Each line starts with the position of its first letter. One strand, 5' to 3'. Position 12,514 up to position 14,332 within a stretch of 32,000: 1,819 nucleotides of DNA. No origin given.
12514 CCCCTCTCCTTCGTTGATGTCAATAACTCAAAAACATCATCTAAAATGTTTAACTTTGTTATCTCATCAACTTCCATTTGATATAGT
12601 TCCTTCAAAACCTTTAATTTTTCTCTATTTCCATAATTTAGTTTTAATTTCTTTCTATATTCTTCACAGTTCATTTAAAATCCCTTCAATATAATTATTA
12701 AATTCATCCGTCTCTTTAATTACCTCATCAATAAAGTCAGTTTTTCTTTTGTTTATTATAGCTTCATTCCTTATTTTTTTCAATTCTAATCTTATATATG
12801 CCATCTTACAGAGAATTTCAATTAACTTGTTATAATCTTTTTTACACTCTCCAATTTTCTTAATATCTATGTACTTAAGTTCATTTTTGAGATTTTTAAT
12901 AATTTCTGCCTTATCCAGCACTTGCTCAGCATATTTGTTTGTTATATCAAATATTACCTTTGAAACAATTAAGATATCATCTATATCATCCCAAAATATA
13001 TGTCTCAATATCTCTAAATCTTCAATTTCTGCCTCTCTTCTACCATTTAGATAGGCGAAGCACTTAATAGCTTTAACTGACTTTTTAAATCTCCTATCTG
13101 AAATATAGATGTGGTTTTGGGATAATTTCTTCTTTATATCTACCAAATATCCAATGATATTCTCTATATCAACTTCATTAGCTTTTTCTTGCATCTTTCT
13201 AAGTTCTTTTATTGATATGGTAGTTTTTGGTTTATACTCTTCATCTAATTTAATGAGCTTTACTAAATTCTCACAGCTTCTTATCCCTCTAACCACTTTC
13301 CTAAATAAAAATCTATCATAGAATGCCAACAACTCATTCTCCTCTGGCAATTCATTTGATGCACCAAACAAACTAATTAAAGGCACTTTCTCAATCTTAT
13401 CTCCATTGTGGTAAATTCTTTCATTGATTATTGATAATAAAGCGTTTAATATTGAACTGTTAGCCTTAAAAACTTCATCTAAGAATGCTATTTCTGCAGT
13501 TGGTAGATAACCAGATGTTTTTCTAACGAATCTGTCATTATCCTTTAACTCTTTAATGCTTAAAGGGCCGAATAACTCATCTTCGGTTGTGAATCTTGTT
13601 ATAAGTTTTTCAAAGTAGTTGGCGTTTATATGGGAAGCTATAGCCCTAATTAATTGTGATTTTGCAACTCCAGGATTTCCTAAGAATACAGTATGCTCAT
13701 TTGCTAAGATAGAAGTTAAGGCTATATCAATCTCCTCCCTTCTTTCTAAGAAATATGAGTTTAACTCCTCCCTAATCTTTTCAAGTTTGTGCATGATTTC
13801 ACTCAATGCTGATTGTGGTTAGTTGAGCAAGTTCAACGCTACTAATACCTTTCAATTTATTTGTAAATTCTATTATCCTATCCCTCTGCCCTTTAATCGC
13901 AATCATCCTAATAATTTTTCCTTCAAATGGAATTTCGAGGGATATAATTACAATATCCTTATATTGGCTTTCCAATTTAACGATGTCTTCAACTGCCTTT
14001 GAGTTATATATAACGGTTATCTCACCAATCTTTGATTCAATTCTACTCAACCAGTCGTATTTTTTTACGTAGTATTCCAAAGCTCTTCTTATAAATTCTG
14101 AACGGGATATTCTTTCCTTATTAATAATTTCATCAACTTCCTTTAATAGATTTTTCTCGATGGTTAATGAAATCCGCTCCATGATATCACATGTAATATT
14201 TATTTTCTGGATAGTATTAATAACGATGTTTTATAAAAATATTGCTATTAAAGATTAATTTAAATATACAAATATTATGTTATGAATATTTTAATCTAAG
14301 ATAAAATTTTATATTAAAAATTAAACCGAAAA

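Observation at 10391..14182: Uncharacterised RHH(NikR-fold) / RavA-type AAA+ / HEAT / vWA-MIDAS module back-to-back with the MCR-II operon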

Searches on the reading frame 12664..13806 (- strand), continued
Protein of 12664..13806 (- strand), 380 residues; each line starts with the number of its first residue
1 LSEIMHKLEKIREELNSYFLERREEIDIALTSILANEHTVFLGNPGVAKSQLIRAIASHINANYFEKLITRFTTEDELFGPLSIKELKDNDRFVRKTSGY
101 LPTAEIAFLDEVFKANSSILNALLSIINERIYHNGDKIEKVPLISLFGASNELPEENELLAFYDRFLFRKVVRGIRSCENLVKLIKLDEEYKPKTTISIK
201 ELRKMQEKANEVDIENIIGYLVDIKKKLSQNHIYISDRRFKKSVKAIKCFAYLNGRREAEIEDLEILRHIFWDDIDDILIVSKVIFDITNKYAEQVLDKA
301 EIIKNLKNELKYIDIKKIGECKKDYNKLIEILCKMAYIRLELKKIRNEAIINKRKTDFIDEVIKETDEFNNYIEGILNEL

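Call 85: search_protein_families(library=phrogs, proteins=[L005:6020-6949:+, L005:12077-13345:+, L005:14393-15799:+, L005:9229-10638:+, L009:2546-3454:+, L009:12740-13942:+, L010:11569-12582:+, L010:12602-13204:+, L010:9384-10853:+, L005:6992-7699:+], max_evalue=0.001)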
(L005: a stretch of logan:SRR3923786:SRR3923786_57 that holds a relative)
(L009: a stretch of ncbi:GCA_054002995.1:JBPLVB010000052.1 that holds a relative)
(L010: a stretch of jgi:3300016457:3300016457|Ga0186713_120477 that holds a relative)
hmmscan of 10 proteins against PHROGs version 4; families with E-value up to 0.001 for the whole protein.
L005:6020-6949:+ (309 aa): 1 family
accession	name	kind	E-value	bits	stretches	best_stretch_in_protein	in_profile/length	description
phrog_25575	-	unknown function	2e-08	34.9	1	138-302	193-360/394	-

L005:12077-13345:+ (422 aa): 3 families
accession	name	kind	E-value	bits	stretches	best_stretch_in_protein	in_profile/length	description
phrog_1297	-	other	4.9e-58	197.8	1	12-375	7-317/356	ATPase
phrog_16335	-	other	3.2e-14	53.8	1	73-194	51-169/267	ATPase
phrog_249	-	moron, auxiliary metabolic gene and host takeover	9.4e-07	29.5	0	21-58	119-155/380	porphyrin biosynthesis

L005:14393-15799:+ (468 aa): 3 families
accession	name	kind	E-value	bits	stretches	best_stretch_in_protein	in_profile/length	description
phrog_1314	-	DNA, RNA and nucleotide metabolism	8.2e-78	263.2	1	13-467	13-389/394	HNH endonuclease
phrog_30358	-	unknown function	8.8e-13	49.6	1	276-467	7-198/204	-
phrog_32906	-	unknown function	4.9e-07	30.2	1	319-434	414-528/569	-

L005:9229-10638:+ (469 aa): 3 families
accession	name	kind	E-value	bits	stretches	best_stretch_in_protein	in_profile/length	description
phrog_24053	-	unknown function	2e-62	212.7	2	144-467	193-511/515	-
phrog_1314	-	DNA, RNA and nucleotide metabolism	3e-08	34.1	1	262-408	253-357/394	HNH endonuclease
phrog_22583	-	unknown function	0.00081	18.6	0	231-451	653-876/892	-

L009:2546-3454:+ (302 aa): 0 families

L009:12740-13942:+ (400 aa): 2 families
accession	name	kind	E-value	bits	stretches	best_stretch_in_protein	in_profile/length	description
phrog_1297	-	other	1.7e-55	189.5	1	7-384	7-341/356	ATPase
phrog_16335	-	other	7.2e-13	49.3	1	69-188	52-168/267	ATPase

L010:11569-12582:+ (337 aa): 0 families

L010:12602-13204:+ (200 aa): 0 families

L010:9384-10853:+ (489 aa): 6 families
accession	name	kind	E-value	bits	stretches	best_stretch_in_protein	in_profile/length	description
phrog_24053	-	unknown function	6.4e-82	277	1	14-481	16-502/515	-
phrog_850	-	DNA, RNA and nucleotide metabolism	1.5e-07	31.7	1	82-448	49-410/476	RNA-binding protein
phrog_1314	-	DNA, RNA and nucleotide metabolism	2.5e-07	31.1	1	304-439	246-362/394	HNH endonuclease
phrog_5359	-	unknown function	1.5e-05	25.7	1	327-475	30-194/229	-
phrog_339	-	tail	0.0004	19.7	1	133-409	467-681/1123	tail length tape measure protein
phrog_7371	-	unknown function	0.00071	20.2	0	327-441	9-119/204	-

L005:6992-7699:+ (235 aa): 0 families

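Call 89: search_protein_families(library=ncbifam, proteins=[L012:4856-5605:+, L012:3745-4851:+, L012:2856-3731:+, L012:1847-2740:+, L012:1270-1890:+, L012:656-1267:+, L012:8056-8661:-], max_evalue=0.00001)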
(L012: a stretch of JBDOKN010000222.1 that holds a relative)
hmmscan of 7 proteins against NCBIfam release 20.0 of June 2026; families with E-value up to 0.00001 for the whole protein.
L012:4856-5605:+ (249 aa): 21 families
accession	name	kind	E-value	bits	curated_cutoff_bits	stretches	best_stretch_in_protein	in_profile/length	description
TIGR01466.1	cobJ_cbiH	equivalog_domain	4.8e-97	324.2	246.35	1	2-243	1-238/239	precorrin-3B C(17)-methyltransferase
NF004423.0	PRK05765.1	equivalog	6.4e-69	232.2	332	1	2-248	5-246/247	precorrin-3B C(17)-methyltransferase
NF012022.0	PRK15478.1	equivalog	1.4e-65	221.2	425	1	1-243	1-239/241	precorrin-3B C(17)-methyltransferase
NF004648.0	PRK05991.1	equivalog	6.2e-39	134.1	391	1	2-235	5-236/254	precorrin-3B C(17)-methyltransferase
TIGR02467.1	CbiE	equivalog_domain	5.6e-16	58.6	92.9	1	4-129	1-123/204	precorrin-6y C5,15-methyltransferase (decarboxylating) subunit CbiE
NF004459.0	PRK05787.2-2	equivalog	5.7e-13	49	298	1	2-122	4-124/210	cobalt-precorrin-7 (C(5))-methyltransferase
TIGR01469.1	cobA_cysG_Cterm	equivalog_domain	8.3e-13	48.6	185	1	2-227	3-232/238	uroporphyrinogen-III C-methyltransferase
NF004456.0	PRK05787.1-4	equivalog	1.8e-12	47.6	247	1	1-129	1-124/201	cobalt-precorrin-7 (C(5))-methyltransferase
NF004460.0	PRK05787.2-3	equivalog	5.9e-12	45.6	291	1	1-214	1-200/207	cobalt-precorrin-7 (C(5))-methyltransferase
NF004455.0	PRK05787.1-3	equivalog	9.4e-12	45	258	1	1-147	2-146/221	cobalt-precorrin-7 (C(5))-methyltransferase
TIGR01465.1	cobM_cbiF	equivalog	9.5e-12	44.7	259.65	1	3-230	2-228/247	precorrin-4 C(11)-methyltransferase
TIGR01467.1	cobI_cbiL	equivalog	1e-11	44.7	163.25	1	65-124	88-145/230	precorrin-2 C(20)-methyltransferase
NF007922.1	PRK10637.1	equivalog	4.2e-11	42.5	400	1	68-227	295-447/450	siroheme synthase CysG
NF004462.0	PRK05787.2-5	equivalog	1.1e-09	38.2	360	1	1-214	21-222/228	cobalt-precorrin-7 (C(5))-methyltransferase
NF004790.0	PRK06136.1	subfamily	1.3e-09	38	198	1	66-228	80-236/250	uroporphyrinogen-III C-methyltransferase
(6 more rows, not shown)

L012:3745-4851:+ (368 aa): 7 families
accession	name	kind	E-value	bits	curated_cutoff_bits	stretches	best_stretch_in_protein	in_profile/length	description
NF003052.1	PRK03971.1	equivalog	1.3e-191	636.1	380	1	34-368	2-334/334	deoxyhypusine synthase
TIGR00321.1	dhys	equivalog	3.5e-137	456.7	304.25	1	52-368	2-301/301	deoxyhypusine synthase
NF002294.1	PRK01221.1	equivalog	1.2e-85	287.5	350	1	57-364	6-298/300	deoxyhypusine synthase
NF002630.0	PRK02301.1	equivalog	1.9e-59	201.5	364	1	56-366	18-311/318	deoxyhypusine synthase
NF002006.0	PRK00805.1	equivalog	7.3e-56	189.4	434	1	65-366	23-318/338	deoxyhypusine synthase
NF002699.1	PRK02492.1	equivalog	1.9e-41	142.1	500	1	70-363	24-316/338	1,9-bis(guanidino)-5-aza-nonane synthase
NF001980.1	PRK00770.1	equivalog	3.4e-40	138.2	450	1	57-365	6-320/350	homospermidine biosynthesis protein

L012:2856-3731:+ (291 aa): 1 family
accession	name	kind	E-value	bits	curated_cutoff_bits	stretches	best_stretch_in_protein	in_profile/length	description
NF040722.1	MfnD_Meth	equivalog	5.4e-135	449.4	400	1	3-287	1-287/288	tyramine--L-glutamate ligase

L012:1847-2740:+ (297 aa): 0 families

L012:1270-1890:+ (206 aa): 13 families
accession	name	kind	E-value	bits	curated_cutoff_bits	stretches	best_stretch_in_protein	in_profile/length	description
TIGR00164.2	AS_decarb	equivalog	1.6e-93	311.9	230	1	1-206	17-215/215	archaetidylserine decarboxylase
NF003685.0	PRK05305.2-5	equivalog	1.4e-80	269.2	183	1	2-204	21-195/198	phosphatidylserine decarboxylase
NF003678.0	PRK05305.1-2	equivalog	1.9e-53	181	225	1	6-201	36-216/218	phosphatidylserine decarboxylase family protein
NF003682.0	PRK05305.2-2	equivalog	1.5e-48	165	284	1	8-200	35-210/212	phosphatidylserine decarboxylase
NF003683.0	PRK05305.2-3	equivalog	8.2e-45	152.6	244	2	74-200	73-201/204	phosphatidylserine decarboxylase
NF003679.0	PRK05305.1-3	equivalog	1e-43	149.6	252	1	6-200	49-231/234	phosphatidylserine decarboxylase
NF003677.0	PRK05305.1-1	equivalog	3.1e-41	141.1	315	1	14-200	45-218/232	phosphatidylserine decarboxylase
NF003684.0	PRK05305.2-4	equivalog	3.4e-37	128.2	317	1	14-202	40-214/228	phosphatidylserine decarboxylase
NF003680.0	PRK05305.1-5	equivalog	5.7e-37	127.1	262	1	8-200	36-212/217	phosphatidylserine decarboxylase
NF038088.1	anchor_synt_D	exception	5.3e-36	123.9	240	1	80-200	73-193/194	protein sorting system archaetidylserine decarboxylase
NF003681.0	PRK05305.2-1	equivalog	2.7e-29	102.2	377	1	16-200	44-216/231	phosphatidylserine decarboxylase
NF003038.0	PRK03934.1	equivalog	3.2e-08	32.8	285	0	26-122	61-162/267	phosphatidylserine decarboxylase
TIGR00163.1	PS_decarb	equivalog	1.7e-07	30.6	111.75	0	22-114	19-126/243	archaetidylserine decarboxylase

L012:656-1267:+ (203 aa): 1 family
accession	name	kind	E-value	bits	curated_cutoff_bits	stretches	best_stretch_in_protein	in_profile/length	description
NF040849.1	tRNAmod_TiaS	equivalog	5.3e-06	25.3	600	1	33-142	256-354/422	tRNA(Ile2) 2-agmatinylcytidine synthetase TiaS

L012:8056-8661:- (201 aa): 3 families
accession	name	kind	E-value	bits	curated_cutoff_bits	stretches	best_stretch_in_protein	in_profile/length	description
TIGR00296.1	TIGR00296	hypoth_equivalog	7.5e-95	316.3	91.05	1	1-198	1-200/200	TIGR00296 family protein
NF002000.0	PRK00801.1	equivalog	4.7e-80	267.4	273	1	1-200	1-198/201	hypothetical protein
TIGR04335.1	AmmeMemoSam_A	hypoth_equivalog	6e-61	204.8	99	1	12-186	3-175/175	AmmeMemoRadiSam system protein A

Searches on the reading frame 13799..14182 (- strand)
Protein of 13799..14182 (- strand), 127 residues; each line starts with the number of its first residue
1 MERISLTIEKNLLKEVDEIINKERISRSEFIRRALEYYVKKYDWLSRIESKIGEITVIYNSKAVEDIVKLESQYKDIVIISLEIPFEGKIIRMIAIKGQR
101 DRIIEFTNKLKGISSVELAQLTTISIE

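Call 3: search_protein_families(library=pfam, proteins=[window:13799-14182:-], max_evalue=0.1)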
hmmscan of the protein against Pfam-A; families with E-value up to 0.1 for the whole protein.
window:13799-14182:- (127 aa): 7 families
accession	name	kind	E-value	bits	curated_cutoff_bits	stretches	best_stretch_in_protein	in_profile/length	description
PF08753.17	NikR_C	-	9e-12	45.5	22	1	52-124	1-77/77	NikR C terminal nickel binding domain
PF01402.27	RHH_1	-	3e-11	43.3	20.5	1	3-41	1-39/39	Ribbon-helix-helix protein, copG family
PF12651.13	RHH_3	-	0.00023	21.5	21.6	1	2-42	3-43/44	Ribbon-helix-helix domain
PF15919.11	HicB_lk_antitox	-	0.0021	18.6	27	1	2-34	90-122/123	HicB_like antitoxin of bacterial toxin-antitoxin system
PF21699.3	TM1266-like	-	0.0023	18.3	27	1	55-117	7-71/74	Iron-only hydrogenase system regulator, putative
PF06115.17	DUF956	-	0.045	14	26.9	0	59-109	37-85/117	Domain of unknown function (DUF956)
PF19891.5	DUF6364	-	0.078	13.9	27.3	1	3-70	4-58/70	Family of unknown function (DUF6364)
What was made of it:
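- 13799..14182 (-): MJ0080: ribbon-helix-helix DNA-binding domain plus a NikR_C (ACT-like) domain, without the nickel site. Probably the module's own ligand-sensing regulator. Pfam RHH_1 3e-11 and NikR_C 9e-12 (call 3).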

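Call 4: search_protein_families(library=ncbifam, proteins=[window:13799-14182:-], max_evalue=0.1)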
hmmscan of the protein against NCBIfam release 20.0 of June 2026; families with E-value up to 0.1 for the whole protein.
window:13799-14182:- (127 aa): 12 families
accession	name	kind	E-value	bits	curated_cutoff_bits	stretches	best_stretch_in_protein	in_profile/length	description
NF002169.0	PRK01002.1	subfamily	1.1e-20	74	111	1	1-125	4-134/141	nickel responsive regulator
NF003381.0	PRK04460.1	equivalog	5.3e-10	39.5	105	1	2-122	5-130/139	nickel-responsive transcriptional regulator NikR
NF001884.0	PRK00630.1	subfamily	1.4e-09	38.2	119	1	3-125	12-142/148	nickel responsive regulator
NF053762.1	aCcr1_fam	equivalog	5e-08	32.7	60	1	4-39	3-38/38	aCcr1 family cell cycle regulator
NF002815.0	PRK02967.1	equivalog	3.5e-07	30.3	83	1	1-126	1-132/139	nickel-responsive transcriptional regulator NikR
TIGR02793.1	nikR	equivalog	1.9e-05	24.9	175.45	1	2-124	1-128/129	nickel-responsive transcriptional regulator NikR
TIGR03959.1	hyd_TM1266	equivalog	0.00017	21.3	60.8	1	57-118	8-71/76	TM1266 family iron-only hydrogenase system putative regulator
NF008671.0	PRK11675.1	equivalog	0.0041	17.5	62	1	2-41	51-90/95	LexA regulated protein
NF058555.1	TransRegCdrSHalo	equivalog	0.01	15.8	100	1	1-35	1-36/61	transcriptional regulator CdrS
NF050181.1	TA_anti_VapB_Myco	equivalog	0.013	16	60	1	9-39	10-40/72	type II toxin-antitoxin system VapB family antitoxin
NF052617.1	slr0373_blue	equivalog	0.017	15.1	100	1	19-69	23-71/113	slr0373 family blue light stress response protein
NF041551.1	YlcI_YnfO_N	subfamily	0.048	13.7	30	1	3-36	4-36/42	YlcI/YnfO family protein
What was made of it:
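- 13799..14182 (-): NCBIfam NikR models score below their cut-offs (74 vs 111 bits, call 4).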

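Call 5: search_protein_families(library=padloc, proteins=[window:13799-14182:-], max_evalue=0.1)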
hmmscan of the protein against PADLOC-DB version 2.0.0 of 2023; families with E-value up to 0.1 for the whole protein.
window:13799-14182:- (127 aa): 0 families

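Call 35: search_solved_structures(query=window:13799-14182:-, max_evalue=0.01, show_alignments=2)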
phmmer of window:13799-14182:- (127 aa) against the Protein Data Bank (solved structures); distinct sequences matched with E-value up to 0.01: 7.
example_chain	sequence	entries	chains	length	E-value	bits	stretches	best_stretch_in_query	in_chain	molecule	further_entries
2bj1_A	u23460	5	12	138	4.1e-10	43.1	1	3-122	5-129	NICKEL RESPONSIVE REGULATOR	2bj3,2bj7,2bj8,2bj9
3pht_A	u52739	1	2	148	0.0009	22.7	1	3-124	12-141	Putative nickel-responsive regulator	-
2wvc_A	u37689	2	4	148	0.0014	22.1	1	3-124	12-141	PUTATIVE NICKEL-RESPONSIVE REGULATOR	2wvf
2ca9_A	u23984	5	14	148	0.0014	22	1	3-124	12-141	PUTATIVE NICKEL-RESPONSIVE REGULATOR | nickel-responsive regulator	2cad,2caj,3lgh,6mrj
2wvb_A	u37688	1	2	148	0.0017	21.8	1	3-124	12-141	PUTATIVE NICKEL-RESPONSIVE REGULATOR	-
2wvd_A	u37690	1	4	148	0.0017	21.8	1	3-124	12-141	PUTATIVE NICKEL-RESPONSIVE REGULATOR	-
2wve_A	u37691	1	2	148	0.0045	20.4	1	3-123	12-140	PUTATIVE NICKEL-RESPONSIVE REGULATOR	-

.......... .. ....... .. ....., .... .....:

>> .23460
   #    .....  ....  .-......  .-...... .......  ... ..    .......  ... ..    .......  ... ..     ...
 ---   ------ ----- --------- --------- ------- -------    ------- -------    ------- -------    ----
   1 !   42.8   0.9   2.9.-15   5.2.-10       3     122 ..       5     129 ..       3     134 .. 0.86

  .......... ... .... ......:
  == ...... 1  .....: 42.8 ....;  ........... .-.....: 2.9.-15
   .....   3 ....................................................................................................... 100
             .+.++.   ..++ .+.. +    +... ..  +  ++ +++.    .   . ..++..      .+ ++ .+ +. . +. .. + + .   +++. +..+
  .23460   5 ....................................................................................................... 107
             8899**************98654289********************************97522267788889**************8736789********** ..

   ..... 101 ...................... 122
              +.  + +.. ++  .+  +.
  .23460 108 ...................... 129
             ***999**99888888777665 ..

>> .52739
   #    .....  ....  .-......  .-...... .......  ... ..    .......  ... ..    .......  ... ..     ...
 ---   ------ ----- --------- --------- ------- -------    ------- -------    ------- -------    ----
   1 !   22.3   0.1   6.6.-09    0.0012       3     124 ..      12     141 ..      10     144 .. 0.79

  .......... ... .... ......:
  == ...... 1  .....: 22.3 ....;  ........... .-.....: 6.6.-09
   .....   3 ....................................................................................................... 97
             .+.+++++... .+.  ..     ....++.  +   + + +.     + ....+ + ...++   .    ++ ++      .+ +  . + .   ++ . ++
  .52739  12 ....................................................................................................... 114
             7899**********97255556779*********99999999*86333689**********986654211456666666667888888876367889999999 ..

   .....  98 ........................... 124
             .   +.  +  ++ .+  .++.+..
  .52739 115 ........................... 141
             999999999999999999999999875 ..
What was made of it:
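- On NikR: The aligned residues are S72, E83, P85 and I90 (call 35).
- Closest known: NikR nickel-responsive repressor. Same: RHH + NikR_C two-domain fold, alignable end to end with P. horikoshii NikR (call 35).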

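Call 42: search_protein_families(library=phrogs, proteins=[window:13799-14182:-], max_evalue=0.01)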
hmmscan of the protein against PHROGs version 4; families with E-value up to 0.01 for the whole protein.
window:13799-14182:- (127 aa): 4 families
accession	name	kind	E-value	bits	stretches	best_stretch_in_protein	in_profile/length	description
phrog_15666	-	unknown function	1.2e-06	29.7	1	4-62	5-66/81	-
phrog_876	-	transcription regulation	4.3e-06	27.4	1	1-44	8-51/239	transcriptional repressor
phrog_7325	-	transcription regulation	6.3e-06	27.4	1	1-68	56-124/151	CopG-like transcriptional repressor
phrog_4738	-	transcription regulation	0.0002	22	1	2-33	15-47/59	transcriptional repressor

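Call 71: list_cluster_members(proteins=[window:13799-14182:-, window:12664-13794:-, window:12051-12674:-, window:10391-11539:-, window:11620-11961:+])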
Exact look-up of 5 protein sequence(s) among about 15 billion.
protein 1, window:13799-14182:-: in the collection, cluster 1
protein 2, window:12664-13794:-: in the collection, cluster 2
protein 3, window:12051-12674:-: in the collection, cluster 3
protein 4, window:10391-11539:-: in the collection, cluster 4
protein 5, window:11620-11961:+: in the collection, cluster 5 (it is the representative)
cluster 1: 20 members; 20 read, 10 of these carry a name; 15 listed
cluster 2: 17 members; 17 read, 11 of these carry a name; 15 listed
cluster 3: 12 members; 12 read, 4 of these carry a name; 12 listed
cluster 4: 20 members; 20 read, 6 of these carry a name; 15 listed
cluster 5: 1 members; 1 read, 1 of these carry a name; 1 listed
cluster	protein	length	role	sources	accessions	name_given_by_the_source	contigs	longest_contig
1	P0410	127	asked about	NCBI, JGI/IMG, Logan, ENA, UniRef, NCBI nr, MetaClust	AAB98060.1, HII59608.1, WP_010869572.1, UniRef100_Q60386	TPA: CopG family ribbon-helix-helix protein [Methanocaldococcus jannaschii] | Uncharacterized transcriptional regulator MJ0080 n=2 Tax=Methanocaldococcus jannaschii ... | CopG family ribbon-helix-helix protein [Methanocaldococcus jannaschii]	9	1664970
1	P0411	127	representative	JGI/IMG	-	CopG family nickel-responsive transcriptional regulator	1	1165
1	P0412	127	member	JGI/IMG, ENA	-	CopG family nickel-responsive transcriptional regulator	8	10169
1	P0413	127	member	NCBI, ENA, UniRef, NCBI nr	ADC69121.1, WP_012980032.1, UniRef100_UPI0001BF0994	transcriptional regulator NikR, CopG family [Methanocaldococcus sp. FS406-22] | CopG family ribbon-helix-helix protein n=1 Tax=Methanocaldococcus sp. (strain FS406-22) ... | CopG family ribbon-helix-helix protein [Methanocaldococcus sp. FS406-22]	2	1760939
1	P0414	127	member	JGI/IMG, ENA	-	CopG family nickel-responsive transcriptional regulator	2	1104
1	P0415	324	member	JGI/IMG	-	metal-responsive CopG/Arc/MetJ family transcriptional regulator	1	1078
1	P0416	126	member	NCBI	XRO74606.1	CopG family ribbon-helix-helix protein [Methanocaldococcus sp. 28A]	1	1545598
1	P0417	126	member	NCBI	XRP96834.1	CopG family ribbon-helix-helix protein [Methanocaldococcus sp. 16A]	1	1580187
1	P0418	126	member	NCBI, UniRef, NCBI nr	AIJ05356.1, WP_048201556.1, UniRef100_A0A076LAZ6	transcriptional regulator NikR, CopG family [Methanocaldococcus bathoardescens] | Transcriptional regulator NikR, CopG family n=1 Tax=Methanocaldococcus bathoardescens ... | CopG family ribbon-helix-helix protein [Methanocaldococcus bathoardescens]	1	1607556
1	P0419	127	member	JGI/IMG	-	CopG family nickel-responsive transcriptional regulator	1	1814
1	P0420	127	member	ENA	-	-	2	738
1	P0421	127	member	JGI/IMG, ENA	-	-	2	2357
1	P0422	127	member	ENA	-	-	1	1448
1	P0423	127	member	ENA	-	-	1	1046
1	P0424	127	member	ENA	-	-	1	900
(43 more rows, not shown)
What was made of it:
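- Checked: An exact-sequence look-up identifies them as M. jannaschii MJ0080, MJ0079, MJ0078 and MJ0077 (call 71).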
